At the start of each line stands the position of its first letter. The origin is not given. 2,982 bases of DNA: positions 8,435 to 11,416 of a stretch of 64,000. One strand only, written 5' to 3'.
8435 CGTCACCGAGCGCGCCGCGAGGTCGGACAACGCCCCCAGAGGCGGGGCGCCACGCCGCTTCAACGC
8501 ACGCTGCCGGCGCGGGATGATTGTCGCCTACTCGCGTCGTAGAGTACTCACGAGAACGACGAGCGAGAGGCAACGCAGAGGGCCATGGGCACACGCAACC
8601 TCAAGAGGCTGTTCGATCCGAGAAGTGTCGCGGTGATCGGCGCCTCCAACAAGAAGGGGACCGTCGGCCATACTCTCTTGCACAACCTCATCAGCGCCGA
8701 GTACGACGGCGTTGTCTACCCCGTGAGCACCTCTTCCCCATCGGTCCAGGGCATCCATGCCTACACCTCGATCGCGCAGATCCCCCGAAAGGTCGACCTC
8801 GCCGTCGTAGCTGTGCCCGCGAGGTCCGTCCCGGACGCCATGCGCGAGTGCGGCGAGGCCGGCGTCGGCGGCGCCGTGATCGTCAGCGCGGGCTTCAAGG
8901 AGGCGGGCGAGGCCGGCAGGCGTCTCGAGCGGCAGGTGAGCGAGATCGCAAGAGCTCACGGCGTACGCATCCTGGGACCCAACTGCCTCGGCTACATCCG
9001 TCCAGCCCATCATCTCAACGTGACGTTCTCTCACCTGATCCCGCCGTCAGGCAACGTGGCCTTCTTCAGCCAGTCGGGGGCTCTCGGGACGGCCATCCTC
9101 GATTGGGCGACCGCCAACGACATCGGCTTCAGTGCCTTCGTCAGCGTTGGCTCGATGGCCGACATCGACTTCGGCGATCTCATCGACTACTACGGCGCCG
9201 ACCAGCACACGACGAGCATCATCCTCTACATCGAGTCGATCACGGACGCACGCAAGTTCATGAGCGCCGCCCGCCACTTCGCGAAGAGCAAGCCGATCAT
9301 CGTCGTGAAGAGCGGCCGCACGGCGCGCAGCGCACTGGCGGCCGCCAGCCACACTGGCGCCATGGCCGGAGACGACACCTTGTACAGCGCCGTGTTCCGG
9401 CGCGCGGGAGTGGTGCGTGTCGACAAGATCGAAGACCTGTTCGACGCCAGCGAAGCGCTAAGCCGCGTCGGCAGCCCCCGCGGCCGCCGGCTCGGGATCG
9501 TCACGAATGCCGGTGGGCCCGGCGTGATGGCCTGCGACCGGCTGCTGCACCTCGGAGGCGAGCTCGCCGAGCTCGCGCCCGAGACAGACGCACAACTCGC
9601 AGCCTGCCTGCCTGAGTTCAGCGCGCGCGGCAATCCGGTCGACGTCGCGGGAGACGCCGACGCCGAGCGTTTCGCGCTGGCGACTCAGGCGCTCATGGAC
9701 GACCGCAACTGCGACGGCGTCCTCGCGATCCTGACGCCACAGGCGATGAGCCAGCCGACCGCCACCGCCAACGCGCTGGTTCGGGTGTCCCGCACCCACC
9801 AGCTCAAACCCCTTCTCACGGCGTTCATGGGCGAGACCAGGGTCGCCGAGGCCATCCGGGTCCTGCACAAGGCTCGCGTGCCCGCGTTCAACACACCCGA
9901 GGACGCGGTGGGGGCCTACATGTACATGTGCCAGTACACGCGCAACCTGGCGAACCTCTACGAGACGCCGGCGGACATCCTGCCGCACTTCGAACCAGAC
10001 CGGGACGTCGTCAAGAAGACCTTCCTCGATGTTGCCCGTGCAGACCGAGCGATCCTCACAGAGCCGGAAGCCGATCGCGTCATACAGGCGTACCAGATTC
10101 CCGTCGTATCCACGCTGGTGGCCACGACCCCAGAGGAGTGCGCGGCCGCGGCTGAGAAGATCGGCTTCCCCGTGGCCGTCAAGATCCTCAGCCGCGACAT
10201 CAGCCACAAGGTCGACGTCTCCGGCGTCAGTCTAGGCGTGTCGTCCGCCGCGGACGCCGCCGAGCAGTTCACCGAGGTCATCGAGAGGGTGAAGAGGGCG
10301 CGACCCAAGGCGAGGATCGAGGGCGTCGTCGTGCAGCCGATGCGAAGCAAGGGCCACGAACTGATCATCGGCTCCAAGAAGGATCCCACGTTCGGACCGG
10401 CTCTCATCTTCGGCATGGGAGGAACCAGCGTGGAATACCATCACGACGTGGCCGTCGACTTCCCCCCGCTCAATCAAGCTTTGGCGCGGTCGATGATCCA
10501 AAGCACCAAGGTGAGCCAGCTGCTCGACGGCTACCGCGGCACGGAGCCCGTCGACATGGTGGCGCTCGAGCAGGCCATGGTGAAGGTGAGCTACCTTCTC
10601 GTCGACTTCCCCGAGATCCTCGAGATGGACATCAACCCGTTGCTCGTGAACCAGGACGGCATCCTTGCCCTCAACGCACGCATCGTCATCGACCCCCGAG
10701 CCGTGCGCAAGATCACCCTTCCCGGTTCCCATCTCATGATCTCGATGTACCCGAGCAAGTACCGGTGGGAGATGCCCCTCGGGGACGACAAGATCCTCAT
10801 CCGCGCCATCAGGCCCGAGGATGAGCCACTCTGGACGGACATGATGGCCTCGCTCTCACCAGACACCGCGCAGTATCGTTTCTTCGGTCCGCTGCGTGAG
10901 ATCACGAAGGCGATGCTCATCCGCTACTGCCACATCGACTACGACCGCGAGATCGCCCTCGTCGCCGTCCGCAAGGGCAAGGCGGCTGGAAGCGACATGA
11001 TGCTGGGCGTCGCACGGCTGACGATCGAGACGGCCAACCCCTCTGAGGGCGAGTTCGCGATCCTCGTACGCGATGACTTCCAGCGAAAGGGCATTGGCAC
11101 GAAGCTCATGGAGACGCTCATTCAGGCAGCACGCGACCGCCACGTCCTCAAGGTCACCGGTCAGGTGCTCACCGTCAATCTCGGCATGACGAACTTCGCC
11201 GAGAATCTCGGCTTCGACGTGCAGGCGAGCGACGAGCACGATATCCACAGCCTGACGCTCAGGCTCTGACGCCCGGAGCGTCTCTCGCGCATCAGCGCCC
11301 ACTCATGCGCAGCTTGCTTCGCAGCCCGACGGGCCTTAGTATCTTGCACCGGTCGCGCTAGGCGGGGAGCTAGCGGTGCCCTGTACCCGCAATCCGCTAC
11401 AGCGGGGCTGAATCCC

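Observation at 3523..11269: acs followed by two tandem paralogous Pat/PatZ-type lysine acetyltransferase genes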

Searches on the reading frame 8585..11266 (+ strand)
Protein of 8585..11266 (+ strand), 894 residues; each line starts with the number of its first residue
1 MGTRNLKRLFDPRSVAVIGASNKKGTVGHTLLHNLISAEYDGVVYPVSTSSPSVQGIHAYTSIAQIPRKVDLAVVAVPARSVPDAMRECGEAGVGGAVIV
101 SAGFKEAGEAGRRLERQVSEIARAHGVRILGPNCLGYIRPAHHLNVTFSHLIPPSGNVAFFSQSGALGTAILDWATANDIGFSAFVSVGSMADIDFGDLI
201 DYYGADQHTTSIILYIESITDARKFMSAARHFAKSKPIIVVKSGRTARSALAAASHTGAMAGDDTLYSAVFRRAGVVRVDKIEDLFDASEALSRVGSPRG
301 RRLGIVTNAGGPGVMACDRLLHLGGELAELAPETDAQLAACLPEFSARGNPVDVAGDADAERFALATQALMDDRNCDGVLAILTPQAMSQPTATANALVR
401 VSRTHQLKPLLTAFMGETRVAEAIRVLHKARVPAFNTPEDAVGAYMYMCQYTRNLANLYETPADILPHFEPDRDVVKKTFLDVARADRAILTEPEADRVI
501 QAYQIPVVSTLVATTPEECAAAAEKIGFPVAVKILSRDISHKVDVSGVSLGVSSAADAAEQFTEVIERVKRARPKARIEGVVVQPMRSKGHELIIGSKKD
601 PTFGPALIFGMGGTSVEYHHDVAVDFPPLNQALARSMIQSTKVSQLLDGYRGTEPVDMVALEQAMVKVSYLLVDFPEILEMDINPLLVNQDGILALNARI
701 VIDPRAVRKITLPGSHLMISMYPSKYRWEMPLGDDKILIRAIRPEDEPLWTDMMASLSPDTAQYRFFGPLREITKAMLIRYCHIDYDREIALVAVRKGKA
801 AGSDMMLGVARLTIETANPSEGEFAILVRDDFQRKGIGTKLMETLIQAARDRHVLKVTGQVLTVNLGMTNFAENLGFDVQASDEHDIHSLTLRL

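Call 8: search_protein_families(library=pfam, proteins=[window:8585-11266:+])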
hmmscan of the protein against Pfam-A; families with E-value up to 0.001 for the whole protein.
window:8585-11266:+ (894 aa): 10 families
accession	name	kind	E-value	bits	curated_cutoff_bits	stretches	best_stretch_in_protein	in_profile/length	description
PF13549.11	ATP-grasp_5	-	3.4e-85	285.3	27.6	1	483-702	2-221/221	ATP-grasp domain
PF13607.11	Succ_CoA_lig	-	1.3e-57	193.8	27.4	1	156-292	2-138/138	Succinyl-CoA ligase like flavodoxin domain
PF13380.12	CoA_binding_2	-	1.1e-21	77.9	22.8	1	13-137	1-113/116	CoA binding domain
PF02629.25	CoA_binding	-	7.3e-14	52.7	22.3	1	12-103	3-97/97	CoA binding domain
PF19045.5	Ligase_CoA_2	-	6.6e-12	46.2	23.7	1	305-439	3-142/162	Ligase-CoA domain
PF00583.31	Acetyltransf_1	-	5.2e-10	40.1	20.7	1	783-877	24-116/116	Acetyltransferase (GNAT) family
PF13302.13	Acetyltransf_3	-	7.9e-09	36.8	25.4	1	737-877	2-137/138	Acetyltransferase (GNAT) domain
PF13508.13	Acetyltransf_7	-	5.1e-07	30.4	27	1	792-877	6-82/84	Acetyltransferase (GNAT) domain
PF13420.13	Acetyltransf_4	-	0.00016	22.2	24.3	1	801-881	55-138/155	Acetyltransferase (GNAT) domain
PF13673.13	Acetyltransf_10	-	0.00056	20.3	23.6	0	826-878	57-108/128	Acetyltransferase (GNAT) domain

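Call 9: search_protein_families(library=ncbifam, proteins=[window:8585-11266:+])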
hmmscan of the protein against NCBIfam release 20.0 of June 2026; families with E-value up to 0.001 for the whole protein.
window:8585-11266:+ (894 aa): 13 families
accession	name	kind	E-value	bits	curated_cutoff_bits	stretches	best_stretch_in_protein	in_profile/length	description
NF045493.1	HydDutCoALig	equivalog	5.5e-175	583.8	1300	1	8-699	5-695/698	4-hydroxybutyrate--CoA ligase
TIGR02717.1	AcCoA-syn-alpha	equivalog_domain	3.7e-163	543.3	567.15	1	6-451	1-446/447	acetate--CoA ligase alpha subunit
NF045494.1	AcCoALig_Archglob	equivalog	4.6e-143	478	1200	2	2-453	214-664/665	acetate--CoA ligase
NF045492.1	HydPropCoALig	equivalog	3.1e-142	475.4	1300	2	4-453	246-698/700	3-hydroxypropionate--CoA ligase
NF004230.0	PRK05678.1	equivalog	6.6e-16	58.4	336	1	41-261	36-252/291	succinate--CoA ligase subunit alpha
NF058543.1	ActPatMycb56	equivalog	4.3e-15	55.4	460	1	735-878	137-275/317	acetyltransferase Pat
TIGR01019.1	sucCoAalpha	subfamily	2.8e-14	53.2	353.2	1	53-283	45-276/286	succinate--CoA ligase subunit alpha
NF001913.0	PRK00696.1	equivalog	7.1e-07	28.5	370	1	493-707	5-223/388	ADP-forming succinate--CoA ligase subunit beta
NF040503.1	resist_ArsN1a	equivalog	3.8e-06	26.7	170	1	822-878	78-134/159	arsinothricin resistance N-acetyltransferase ArsN1 family A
TIGR01016.1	sucCoAbeta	subfamily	2e-05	23.7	375.55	0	491-707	3-223/386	succinate-CoA ligase subunit beta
TIGR01575.1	rimI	equivalog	0.00021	21.5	86.4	1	824-880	59-115/132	ribosomal protein S18-alanine N-acetyltransferase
NF002959.0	PRK03624.1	equivalog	0.00036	20.3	124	0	826-881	78-133/147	GNAT family acetyltransferase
NF007025.1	PRK09491.1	equivalog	0.00077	19.4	173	0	824-878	66-120/145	ribosomal protein S18-alanine N-acetyltransferase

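Call 17: find_encoding_contigs(protein=window:8585-11266:+, flank=10000, max_places=6)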
Protein window:8585-11266:+ (894 aa): no gene with exactly this product is on record in the collection.

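Call 18: search_solved_structures(query=window:8585-11266:+, max_evalue=0.00001)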
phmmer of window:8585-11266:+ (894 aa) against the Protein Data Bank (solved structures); distinct sequences matched with E-value up to 0.00001: 36.
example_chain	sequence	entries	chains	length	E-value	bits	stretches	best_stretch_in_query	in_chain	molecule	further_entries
9it0_A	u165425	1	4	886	9.7e-162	543.2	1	1-894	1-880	Protein acetyltransferase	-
9isq_A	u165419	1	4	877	6e-160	537.3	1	6-894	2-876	Protein acetyltransferase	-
8wzu_A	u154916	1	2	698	6.8e-135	454.4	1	9-692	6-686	4-hydroxybutyrate--CoA ligase [ADP-forming]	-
9y43_A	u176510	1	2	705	2.7e-119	402.8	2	5-444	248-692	3-hydroxypropionate--CoA ligase [ADP-forming]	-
2csu_A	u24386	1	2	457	2e-104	353.6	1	8-456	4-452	457aa long hypothetical protein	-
4xyl_A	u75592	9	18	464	2.2e-96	327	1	5-454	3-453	alpha subunit of Acyl-CoA synthetase (NDP forming) | Acyl-CoA synthetase (NDP forming) | alpha subunit of acetyl-CoA synthetase (NDP forming)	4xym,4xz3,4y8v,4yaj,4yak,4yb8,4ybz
7cm9_A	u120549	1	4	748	1e-66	228.9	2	4-368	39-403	DMSP lyase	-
4xyl_B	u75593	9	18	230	6.6e-49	170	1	485-702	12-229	beta subunit of Acyl-CoA synthetase (NDP forming) | Uncharacterized protein | beta subunit of acetyl-CoA synthetase (NDP forming)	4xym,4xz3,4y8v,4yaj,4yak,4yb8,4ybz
1wr2_A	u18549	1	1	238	1e-42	149.5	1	480-705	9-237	hypothetical protein PH1789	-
9isb_A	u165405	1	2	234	9.4e-36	126.4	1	491-699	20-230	Protein acetyltransferase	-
2yv2_A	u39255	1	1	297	4.2e-14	54.8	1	50-276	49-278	Succinyl-CoA synthetase alpha chain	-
4nxy_A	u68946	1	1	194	3.2e-10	42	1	722-886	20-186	Acyl-CoA synthetase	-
3ufx_A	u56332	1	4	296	3.9e-10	41.7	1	52-288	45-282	succinyl-CoA synthetase alpha subunit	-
1oi7_A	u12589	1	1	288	5.8e-10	41.1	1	53-287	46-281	SUCCINYL-COA SYNTHETASE ALPHA CHAIN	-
4u5y_A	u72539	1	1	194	5.8e-10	41.1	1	722-886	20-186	Acyl-CoA synthetase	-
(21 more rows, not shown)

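Call 21: find_homologous_proteins(query=window:8585-11266:+, max_evalue=1e-50)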
Query window:8585-11266:+ (894 aa): 7998 proteins with E <= 1e-50 among 8000 candidates; the best 120 are listed.
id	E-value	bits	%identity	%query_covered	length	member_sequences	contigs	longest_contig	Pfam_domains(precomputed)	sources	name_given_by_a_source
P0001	0.0e+0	1988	100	100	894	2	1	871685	PF02629.26,PF13607.12,PF13549.12,PF13380.13,PF13302.14,PF13508.14,PF19045.5,PF00583.32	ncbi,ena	-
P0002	0.0e+0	1700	84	100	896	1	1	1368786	PF02629.26,PF13607.12,PF13549.12,PF13380.13,PF13302.14,PF13508.14,PF19045.5,PF00583.32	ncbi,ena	-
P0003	0.0e+0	1685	83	100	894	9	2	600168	PF02629.26,PF13607.12,PF13549.12,PF13380.13,PF13302.14,PF13508.14,PF19045.5,PF00583.32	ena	-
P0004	0.0e+0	1681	83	100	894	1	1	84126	PF02629.26,PF13607.12,PF13549.12,PF13380.13,PF13302.14,PF13508.14,PF19045.5,PF00583.32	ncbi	-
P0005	0.0e+0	1668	82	100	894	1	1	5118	PF02629.26,PF13607.12,PF13549.12,PF13380.13,PF13302.14,PF13508.14,PF19045.5,PF00583.32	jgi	jgi:acetyltransferase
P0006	0.0e+0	1666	83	100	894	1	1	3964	PF02629.26,PF13607.12,PF13549.12,PF13380.13,PF13302.14,PF13508.14,PF19045.5,PF00583.32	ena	-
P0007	0.0e+0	1656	82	100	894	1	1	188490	PF02629.26,PF13607.12,PF13549.12,PF13380.13,PF13302.14,PF13508.14,PF19045.5,PF00583.32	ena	-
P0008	0.0e+0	1542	76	100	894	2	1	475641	PF13673.14,PF02629.26,PF13420.14,PF13607.12,PF13549.12,PF13380.13,PF13302.14,PF13508.14,PF19045.5,PF00583.32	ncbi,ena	-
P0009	0.0e+0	1531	76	100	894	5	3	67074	PF02629.26,PF13607.12,PF13549.12,PF13380.13,PF13302.14,PF13508.14,PF19045.5,PF00583.32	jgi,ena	-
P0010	0.0e+0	1525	76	100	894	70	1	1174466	PF13673.14,PF02629.26,PF13607.12,PF13549.12,PF13380.13,PF13302.14,PF13508.14,PF19045.5,PF00583.32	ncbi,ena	-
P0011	0.0e+0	1521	75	100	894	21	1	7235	PF02629.26,PF13607.12,PF13549.12,PF13380.13,PF13302.14,PF13508.14,PF19045.5,PF00583.32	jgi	-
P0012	0.0e+0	1518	75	100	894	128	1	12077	PF13673.14,PF02629.26,PF13607.12,PF13549.12,PF13380.13,PF13302.14,PF13508.14,PF19045.5,PF00583.32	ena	-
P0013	0.0e+0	1516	75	100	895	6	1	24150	PF13673.14,PF02629.26,PF13420.14,PF13607.12,PF13549.12,PF13380.13,PF13302.14,PF13508.14,PF19045.5,PF00583.32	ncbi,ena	-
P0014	0.0e+0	1513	75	100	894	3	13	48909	PF02629.26,PF13607.12,PF13549.12,PF13380.13,PF13302.14,PF13508.14,PF19045.5,PF00583.32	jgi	jgi:acetyltransferase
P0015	0.0e+0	1512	75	100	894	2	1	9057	PF02629.26,PF13420.14,PF13607.12,PF13549.12,PF13380.13,PF13302.14,PF13508.14,PF19045.5,PF00583.32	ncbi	ncbi:MAG: bifunctional acetate--CoA ligase family protein/GNAT family N-acetyltransferase [Thermoleo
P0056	0.0e+0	1420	70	100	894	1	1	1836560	PF02629.26,PF13607.12,PF13549.12,PF13380.13,PF13302.14,PF13508.14,PF19045.5,PF00583.32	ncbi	-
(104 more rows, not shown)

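Call 22: find_encoding_contigs(protein=P0001, flank=10000, max_places=3)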
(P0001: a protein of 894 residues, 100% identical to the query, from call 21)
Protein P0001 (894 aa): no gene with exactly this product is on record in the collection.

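Call 23: find_encoding_contigs(protein=P0002, flank=10000, max_places=3)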
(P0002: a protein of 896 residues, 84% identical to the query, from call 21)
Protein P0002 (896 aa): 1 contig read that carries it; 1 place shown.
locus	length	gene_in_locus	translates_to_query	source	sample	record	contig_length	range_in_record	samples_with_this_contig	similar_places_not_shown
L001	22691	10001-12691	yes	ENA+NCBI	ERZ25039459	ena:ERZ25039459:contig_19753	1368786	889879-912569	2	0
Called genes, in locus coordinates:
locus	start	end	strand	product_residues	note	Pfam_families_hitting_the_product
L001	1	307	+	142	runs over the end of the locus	PF10604:Polyketide_cyc2, PF03364:Polyketide_cyc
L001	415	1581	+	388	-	PF01594:AI-2E_transport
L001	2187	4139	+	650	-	PF16177:ACAS_N, PF00501:AMP-binding, PF13193:AMP-binding_C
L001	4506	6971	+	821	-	PF13380:CoA_binding_2 (weak), PF13607:Succ_CoA_lig, PF19045:Ligase_CoA_2, PF13549:ATP-grasp_5, PF00583:Acetyltransf_1, PF13508:Acetyltransf_7 (faint)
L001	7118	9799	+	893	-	PF02629:CoA_binding, PF13380:CoA_binding_2, PF13607:Succ_CoA_lig, PF19045:Ligase_CoA_2, PF13549:ATP-grasp_5, PF00583:Acetyltransf_1, PF13302:Acetyltransf_3, PF13508:Acetyltransf_7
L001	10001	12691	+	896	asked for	PF02629:CoA_binding, PF13380:CoA_binding_2, PF13607:Succ_CoA_lig, PF19045:Ligase_CoA_2, PF13549:ATP-grasp_5, PF00583:Acetyltransf_1, PF13302:Acetyltransf_3, PF13508:Acetyltransf_7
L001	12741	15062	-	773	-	PF01546:Peptidase_M20 (weak), PF04389:Peptidase_M28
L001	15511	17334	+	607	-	PF05496:RuvB_N (faint), PF13177:DNA_pol3_delta2, PF13401:AAA_22, PF13604:AAA_30 (faint), PF00004:AAA, PF12169:DNA_pol3_gamma3, PF20964:DnaX_C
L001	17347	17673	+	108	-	PF02575:YbaB_DNA_bd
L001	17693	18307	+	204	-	PF21176:RecR_HhH, PF02132:RecR_ZnF, PF01751:Toprim, PF13662:Toprim_4, PF21175:RecR_C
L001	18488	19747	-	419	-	-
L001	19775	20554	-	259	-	PF13529:Peptidase_C39_2 (weak)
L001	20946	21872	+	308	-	-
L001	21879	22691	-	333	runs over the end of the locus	PF14249:Tocopherol_cycl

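Call 24: find_encoding_contigs(protein=P0004, flank=10000, max_places=3)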
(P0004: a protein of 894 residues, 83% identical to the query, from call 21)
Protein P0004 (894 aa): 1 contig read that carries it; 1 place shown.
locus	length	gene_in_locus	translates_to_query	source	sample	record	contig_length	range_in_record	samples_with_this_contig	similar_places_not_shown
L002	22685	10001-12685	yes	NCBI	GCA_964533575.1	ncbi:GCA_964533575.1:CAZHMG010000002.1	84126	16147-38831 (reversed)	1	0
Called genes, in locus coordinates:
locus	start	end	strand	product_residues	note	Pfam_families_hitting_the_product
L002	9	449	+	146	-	PF10604:Polyketide_cyc2, PF03364:Polyketide_cyc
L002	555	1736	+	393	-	PF01594:AI-2E_transport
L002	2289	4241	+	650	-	PF16177:ACAS_N, PF00501:AMP-binding, PF13193:AMP-binding_C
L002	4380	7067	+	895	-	PF02629:CoA_binding, PF13380:CoA_binding_2, PF13607:Succ_CoA_lig, PF19045:Ligase_CoA_2, PF13549:ATP-grasp_5, PF13302:Acetyltransf_3, PF00583:Acetyltransf_1, PF13508:Acetyltransf_7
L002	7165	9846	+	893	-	PF02629:CoA_binding, PF13380:CoA_binding_2, PF13607:Succ_CoA_lig, PF19045:Ligase_CoA_2, PF13549:ATP-grasp_5, PF13302:Acetyltransf_3, PF00583:Acetyltransf_1, PF13508:Acetyltransf_7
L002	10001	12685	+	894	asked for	PF02629:CoA_binding, PF13380:CoA_binding_2, PF13607:Succ_CoA_lig, PF19045:Ligase_CoA_2, PF13549:ATP-grasp_5, PF00583:Acetyltransf_1, PF13302:Acetyltransf_3, PF13508:Acetyltransf_7 (weak)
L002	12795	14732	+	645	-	PF13641:Glyco_tranf_2_3 (weak), PF00535:Glycos_transf_2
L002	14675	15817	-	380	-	PF01075:Glyco_transf_9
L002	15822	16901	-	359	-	PF01075:Glyco_transf_9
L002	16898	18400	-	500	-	PF00294:PfkB, PF01467:CTP_transf_like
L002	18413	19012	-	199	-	PF08645:PNK3P (weak), PF00702:Hydrolase, PF13419:HAD_2 (weak), PF13242:Hydrolase_like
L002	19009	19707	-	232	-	PF00106:adh_short, PF13561:adh_short_C2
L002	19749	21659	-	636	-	PF08323:Glyco_transf_5 (faint), PF20706:GT4-conflict, PF13439:Glyco_transf_4, PF13579:Glyco_trans_4_4, PF00534:Glycos_transf_1, PF13692:Glyco_trans_1_4, PF13580:SIS_2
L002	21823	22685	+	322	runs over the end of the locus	PF13692:Glyco_trans_1_4, PF13524:Glyco_trans_1_2, PF00534:Glycos_transf_1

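Call 25: find_related_loci(query=window:8585-11266:+, collection=genome_contigs, flank=10000)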
Query window:8585-11266:+ (894 aa) in genome_contigs; peptide patterns used: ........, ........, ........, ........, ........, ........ (x = any residue, [..] = any of these).
104 stretches matched a pattern; 55 encode a relative of the query (tblastn E <= 1e-3); 55 distinct loci.
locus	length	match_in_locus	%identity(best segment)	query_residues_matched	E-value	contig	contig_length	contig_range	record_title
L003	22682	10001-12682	83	1-894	0e+0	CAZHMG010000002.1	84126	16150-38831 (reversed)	MAG TPA_asm: uncultured Thermoleophilia bacterium isolate SRP302447_co3_62 genome assembly, contig: NODE_775_length_8412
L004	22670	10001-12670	84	1-888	0e+0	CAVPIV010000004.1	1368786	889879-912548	MAG: uncultured Thermoleophilia bacterium isolate MFD00032.bin.1.63 genome assembly, contig: contig_19753, whole genome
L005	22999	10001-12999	78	1-894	0e+0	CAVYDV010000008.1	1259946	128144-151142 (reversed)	MAG: uncultured Thermoleophilia bacterium isolate MFD03804.bin.2.198 genome assembly, contig: contig_9876, whole genome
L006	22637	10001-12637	47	1-879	0e+0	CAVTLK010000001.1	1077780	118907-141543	MAG: uncultured delta proteobacterium isolate MFD04716.bin.1.84 genome assembly, contig: contig_41017, whole genome shot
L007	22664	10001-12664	45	1-894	0e+0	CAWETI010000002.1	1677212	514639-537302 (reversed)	MAG: uncultured delta proteobacterium isolate MFD01476.bin.2.41 genome assembly, contig: contig_14930, whole genome shot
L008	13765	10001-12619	44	1-879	0e+0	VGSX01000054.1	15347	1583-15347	MAG: Deltaproteobacteria bacterium isolate K_DeepCast_300m_m2_247 K_DeepCast_300m_m2_247_Ga0194111_10004980, whole genom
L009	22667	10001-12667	43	1-894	0e+0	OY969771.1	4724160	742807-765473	MAG: uncultured Alphaproteobacteria bacterium isolate MFD03726.bin.c.7 genome assembly, chromosome: 1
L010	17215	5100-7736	43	1-884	0e+0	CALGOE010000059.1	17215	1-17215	MAG: uncultured Desulfobacca sp. isolate N1_Bin_Bin_94_1 genome assembly, contig: c_000002593428, whole genome shotgun s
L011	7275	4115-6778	44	1-894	0e+0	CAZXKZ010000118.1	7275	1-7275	MAG TPA_asm: uncultured Bauldia sp. isolate binchicken_co179_73 genome assembly, contig: NODE_17664_length_7275_cov_3.82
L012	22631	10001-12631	43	1-882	0e+0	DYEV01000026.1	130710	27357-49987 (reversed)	MAG TPA_asm: Desulfobacca sp. isolate Tomsk_58_1633 Tomsk_k141_45685, whole genome shotgun sequence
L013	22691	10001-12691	41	5-885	0e+0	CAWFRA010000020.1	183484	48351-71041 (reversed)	MAG: uncultured delta proteobacterium isolate MFD01476.bin.2.130 genome assembly, contig: contig_56145, whole genome sho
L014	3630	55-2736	42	1-894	0e+0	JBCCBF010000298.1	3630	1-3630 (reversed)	MAG: Pseudomonadota bacterium isolate P01_A01_bin.29 k141_641088_length_3630_cov_10.0000, whole genome shotgun sequence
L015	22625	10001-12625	43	1-880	0e+0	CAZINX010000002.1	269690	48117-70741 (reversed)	MAG TPA_asm: uncultured Hyphomicrobiaceae bacterium isolate SRP332253_co1_135 genome assembly, contig: NODE_14_length_26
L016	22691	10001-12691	41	5-885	0e+0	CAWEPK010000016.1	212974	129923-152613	MAG: uncultured delta proteobacterium isolate MFD02138.bin.2.11 genome assembly, contig: contig_38984, whole genome shot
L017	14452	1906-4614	42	1-894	0e+0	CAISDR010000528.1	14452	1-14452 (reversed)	uncultured bacterium isolate Kiruna2_bin-4205 genome assembly, contig: bin-4205:528/641, whole genome shotgun sequence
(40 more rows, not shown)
